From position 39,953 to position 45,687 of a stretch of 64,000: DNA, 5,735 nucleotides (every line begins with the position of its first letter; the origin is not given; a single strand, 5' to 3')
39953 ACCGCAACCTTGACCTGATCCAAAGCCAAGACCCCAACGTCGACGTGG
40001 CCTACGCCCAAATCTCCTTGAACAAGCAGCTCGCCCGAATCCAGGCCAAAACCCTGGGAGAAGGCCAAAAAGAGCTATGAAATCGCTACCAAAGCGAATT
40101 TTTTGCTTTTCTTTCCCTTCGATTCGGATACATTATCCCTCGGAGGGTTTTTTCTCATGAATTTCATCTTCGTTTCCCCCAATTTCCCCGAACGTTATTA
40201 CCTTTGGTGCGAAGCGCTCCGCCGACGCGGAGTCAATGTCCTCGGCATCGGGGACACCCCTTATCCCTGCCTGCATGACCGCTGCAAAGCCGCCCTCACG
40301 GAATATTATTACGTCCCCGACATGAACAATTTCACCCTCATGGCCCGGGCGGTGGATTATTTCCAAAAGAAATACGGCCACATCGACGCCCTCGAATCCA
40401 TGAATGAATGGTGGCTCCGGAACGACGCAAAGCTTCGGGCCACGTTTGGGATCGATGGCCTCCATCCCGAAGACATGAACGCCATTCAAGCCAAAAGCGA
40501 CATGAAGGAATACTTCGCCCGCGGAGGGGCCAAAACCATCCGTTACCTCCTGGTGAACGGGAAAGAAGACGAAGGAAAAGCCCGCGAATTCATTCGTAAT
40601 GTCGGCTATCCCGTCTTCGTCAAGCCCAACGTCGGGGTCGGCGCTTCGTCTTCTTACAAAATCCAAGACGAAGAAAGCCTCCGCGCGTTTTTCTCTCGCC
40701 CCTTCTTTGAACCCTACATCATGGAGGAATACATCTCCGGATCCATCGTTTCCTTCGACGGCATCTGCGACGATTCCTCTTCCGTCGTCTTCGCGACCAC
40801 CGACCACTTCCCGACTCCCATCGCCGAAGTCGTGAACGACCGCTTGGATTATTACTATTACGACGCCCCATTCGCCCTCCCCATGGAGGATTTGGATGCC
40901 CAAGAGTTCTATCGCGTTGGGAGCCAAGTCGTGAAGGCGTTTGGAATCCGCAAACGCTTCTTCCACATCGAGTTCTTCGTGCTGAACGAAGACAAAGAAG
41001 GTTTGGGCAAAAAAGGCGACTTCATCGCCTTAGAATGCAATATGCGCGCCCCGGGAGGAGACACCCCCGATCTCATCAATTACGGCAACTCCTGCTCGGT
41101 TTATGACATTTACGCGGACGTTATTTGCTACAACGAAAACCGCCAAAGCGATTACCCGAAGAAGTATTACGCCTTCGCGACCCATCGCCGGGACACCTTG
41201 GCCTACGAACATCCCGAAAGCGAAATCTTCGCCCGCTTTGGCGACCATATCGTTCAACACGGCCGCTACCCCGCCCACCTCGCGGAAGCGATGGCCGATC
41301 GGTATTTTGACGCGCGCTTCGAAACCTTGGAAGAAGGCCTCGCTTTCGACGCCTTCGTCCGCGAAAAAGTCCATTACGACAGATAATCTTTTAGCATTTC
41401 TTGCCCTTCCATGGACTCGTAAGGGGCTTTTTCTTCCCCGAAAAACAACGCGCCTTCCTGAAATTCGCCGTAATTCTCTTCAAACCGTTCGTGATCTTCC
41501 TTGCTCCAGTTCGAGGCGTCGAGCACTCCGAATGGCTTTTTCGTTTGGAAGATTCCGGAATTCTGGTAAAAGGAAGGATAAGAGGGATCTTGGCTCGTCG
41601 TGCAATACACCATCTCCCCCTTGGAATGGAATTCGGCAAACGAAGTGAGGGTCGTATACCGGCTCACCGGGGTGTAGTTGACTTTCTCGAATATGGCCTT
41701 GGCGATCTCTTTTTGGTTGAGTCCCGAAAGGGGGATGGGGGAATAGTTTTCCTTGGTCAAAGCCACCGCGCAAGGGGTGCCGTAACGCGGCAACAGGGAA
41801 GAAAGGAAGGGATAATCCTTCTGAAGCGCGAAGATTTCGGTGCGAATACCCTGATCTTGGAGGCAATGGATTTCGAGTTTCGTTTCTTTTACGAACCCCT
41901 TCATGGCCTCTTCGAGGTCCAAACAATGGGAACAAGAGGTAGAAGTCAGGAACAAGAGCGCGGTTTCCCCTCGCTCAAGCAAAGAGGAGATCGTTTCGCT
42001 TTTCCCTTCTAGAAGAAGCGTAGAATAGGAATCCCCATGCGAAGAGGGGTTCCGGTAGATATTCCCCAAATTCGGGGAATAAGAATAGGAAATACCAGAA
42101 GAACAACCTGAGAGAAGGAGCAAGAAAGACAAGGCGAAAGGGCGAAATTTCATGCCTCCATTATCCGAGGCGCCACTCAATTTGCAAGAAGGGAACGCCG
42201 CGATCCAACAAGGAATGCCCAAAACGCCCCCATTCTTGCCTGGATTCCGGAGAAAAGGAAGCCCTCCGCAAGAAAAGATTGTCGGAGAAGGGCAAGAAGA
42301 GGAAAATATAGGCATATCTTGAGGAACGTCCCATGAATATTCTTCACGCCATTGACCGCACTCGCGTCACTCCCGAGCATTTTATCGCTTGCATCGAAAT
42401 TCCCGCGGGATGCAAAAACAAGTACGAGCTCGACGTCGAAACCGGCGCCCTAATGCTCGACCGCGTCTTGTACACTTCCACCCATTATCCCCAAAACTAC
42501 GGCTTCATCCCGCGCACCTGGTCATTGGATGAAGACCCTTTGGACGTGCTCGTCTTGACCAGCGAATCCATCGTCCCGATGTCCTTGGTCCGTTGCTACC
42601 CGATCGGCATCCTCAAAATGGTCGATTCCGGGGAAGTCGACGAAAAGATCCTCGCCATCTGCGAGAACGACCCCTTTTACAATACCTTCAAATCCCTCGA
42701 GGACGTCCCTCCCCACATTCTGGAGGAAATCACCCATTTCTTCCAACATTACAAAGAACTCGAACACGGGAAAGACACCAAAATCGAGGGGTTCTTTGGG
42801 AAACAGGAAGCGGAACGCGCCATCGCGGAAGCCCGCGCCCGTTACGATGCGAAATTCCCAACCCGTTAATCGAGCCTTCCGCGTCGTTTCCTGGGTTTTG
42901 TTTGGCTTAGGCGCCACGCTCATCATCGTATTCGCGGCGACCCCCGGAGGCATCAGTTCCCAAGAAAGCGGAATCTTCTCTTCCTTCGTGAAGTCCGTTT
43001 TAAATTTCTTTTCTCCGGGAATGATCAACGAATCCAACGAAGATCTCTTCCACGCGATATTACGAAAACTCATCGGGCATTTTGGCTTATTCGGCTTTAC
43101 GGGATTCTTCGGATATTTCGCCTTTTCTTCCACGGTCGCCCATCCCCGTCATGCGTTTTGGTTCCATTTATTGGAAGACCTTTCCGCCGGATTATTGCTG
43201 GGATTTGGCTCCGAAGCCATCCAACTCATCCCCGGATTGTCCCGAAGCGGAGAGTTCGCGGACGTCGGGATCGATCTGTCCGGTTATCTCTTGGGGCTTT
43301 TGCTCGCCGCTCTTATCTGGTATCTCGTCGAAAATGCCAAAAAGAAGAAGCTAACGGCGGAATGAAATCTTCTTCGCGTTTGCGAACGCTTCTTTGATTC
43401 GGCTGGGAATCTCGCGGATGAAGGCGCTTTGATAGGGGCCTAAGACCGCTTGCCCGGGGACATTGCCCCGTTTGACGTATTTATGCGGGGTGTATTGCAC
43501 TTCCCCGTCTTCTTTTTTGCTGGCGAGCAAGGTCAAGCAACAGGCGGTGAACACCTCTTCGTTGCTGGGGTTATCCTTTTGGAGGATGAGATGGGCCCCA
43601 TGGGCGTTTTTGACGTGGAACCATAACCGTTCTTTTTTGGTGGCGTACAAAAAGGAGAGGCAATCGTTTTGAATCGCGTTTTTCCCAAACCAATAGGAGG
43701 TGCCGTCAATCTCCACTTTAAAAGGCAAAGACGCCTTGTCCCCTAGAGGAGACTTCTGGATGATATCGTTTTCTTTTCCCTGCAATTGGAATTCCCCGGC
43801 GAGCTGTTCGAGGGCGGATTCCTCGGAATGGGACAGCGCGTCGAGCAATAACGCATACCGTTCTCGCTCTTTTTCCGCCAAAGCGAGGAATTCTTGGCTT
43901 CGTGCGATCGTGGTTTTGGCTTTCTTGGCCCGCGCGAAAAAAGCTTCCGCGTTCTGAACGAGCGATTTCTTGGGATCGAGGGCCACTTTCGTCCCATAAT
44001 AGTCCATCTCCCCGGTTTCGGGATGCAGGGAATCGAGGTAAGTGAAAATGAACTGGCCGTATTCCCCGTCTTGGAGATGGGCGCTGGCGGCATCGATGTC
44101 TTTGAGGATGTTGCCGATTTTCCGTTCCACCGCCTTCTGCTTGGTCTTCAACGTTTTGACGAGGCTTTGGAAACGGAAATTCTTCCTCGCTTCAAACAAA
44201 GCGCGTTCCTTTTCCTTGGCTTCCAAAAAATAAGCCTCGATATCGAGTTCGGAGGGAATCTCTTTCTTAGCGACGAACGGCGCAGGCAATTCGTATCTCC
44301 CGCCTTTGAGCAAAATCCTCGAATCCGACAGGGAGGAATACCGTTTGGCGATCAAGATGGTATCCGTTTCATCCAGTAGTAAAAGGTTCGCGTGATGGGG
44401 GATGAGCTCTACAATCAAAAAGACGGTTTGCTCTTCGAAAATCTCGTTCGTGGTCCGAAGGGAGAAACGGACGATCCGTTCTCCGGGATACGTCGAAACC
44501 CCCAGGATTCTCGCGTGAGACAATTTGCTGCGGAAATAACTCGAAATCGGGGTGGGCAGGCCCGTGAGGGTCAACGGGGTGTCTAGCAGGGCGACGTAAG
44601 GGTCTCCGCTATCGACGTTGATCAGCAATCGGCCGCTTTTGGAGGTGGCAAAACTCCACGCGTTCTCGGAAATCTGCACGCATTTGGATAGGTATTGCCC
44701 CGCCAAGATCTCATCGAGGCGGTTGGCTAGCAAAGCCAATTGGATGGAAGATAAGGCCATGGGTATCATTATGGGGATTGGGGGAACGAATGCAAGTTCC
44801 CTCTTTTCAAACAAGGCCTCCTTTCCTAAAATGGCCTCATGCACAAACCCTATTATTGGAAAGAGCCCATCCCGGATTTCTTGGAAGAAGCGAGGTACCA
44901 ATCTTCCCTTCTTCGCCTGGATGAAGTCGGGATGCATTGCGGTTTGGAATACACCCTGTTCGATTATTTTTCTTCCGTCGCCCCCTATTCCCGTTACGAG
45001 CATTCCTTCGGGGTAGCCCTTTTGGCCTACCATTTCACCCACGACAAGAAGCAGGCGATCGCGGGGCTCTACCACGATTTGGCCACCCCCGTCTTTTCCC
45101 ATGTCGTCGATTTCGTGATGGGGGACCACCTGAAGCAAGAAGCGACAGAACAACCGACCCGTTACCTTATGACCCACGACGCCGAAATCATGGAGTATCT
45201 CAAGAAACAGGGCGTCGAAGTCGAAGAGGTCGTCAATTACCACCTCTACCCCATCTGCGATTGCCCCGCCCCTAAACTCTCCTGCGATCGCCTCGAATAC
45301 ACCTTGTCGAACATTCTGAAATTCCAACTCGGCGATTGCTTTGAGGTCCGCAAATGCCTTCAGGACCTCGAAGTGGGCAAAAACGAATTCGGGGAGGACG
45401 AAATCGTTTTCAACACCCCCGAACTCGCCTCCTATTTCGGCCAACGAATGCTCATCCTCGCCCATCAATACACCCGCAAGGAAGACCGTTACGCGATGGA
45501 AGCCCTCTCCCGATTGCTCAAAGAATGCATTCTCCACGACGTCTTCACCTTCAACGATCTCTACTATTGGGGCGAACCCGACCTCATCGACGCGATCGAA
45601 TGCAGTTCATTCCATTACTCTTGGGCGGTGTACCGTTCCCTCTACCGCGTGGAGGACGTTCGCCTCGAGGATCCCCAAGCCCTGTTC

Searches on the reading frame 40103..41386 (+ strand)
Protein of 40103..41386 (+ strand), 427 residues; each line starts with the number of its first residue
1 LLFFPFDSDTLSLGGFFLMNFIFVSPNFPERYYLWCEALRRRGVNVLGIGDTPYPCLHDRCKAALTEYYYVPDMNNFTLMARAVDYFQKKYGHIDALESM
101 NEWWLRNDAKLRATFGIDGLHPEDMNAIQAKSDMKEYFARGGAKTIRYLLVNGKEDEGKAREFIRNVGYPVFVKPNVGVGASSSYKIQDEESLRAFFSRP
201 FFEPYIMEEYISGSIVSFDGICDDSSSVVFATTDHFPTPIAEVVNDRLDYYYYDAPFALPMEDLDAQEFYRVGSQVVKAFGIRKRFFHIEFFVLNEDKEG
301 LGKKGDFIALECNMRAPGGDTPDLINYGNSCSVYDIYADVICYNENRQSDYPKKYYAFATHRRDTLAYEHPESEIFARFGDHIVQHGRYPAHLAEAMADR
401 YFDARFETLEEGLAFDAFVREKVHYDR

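Call 37: search_protein_families(library=pfam, proteins=[window:40103-41386:+], max_evalue=0.0001)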
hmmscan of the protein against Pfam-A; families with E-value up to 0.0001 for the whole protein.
window:40103-41386:+ (427 aa): 1 family
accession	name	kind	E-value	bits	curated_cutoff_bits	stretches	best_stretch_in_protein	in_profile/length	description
PF13535.11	ATP-grasp_4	-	4.6e-06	26.8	27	0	205-296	55-140/160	ATP-grasp domain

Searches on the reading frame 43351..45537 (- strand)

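Call 42: search_protein_families(library=pfam, proteins=[window:43351-45537:-], max_evalue=0.0001)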
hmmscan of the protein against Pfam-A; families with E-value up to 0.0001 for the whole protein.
window:43351-45537:- (728 aa): 2 families
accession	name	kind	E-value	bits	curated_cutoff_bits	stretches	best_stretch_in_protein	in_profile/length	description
PF05833.16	NFACT_N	-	3.8e-32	112.1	31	2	267-440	5-182/456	NFACT N-terminal and middle domains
PF05670.18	NFACT-R_1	-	1.7e-05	25.7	29.8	1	611-691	9-96/112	NFACT protein RNA binding domain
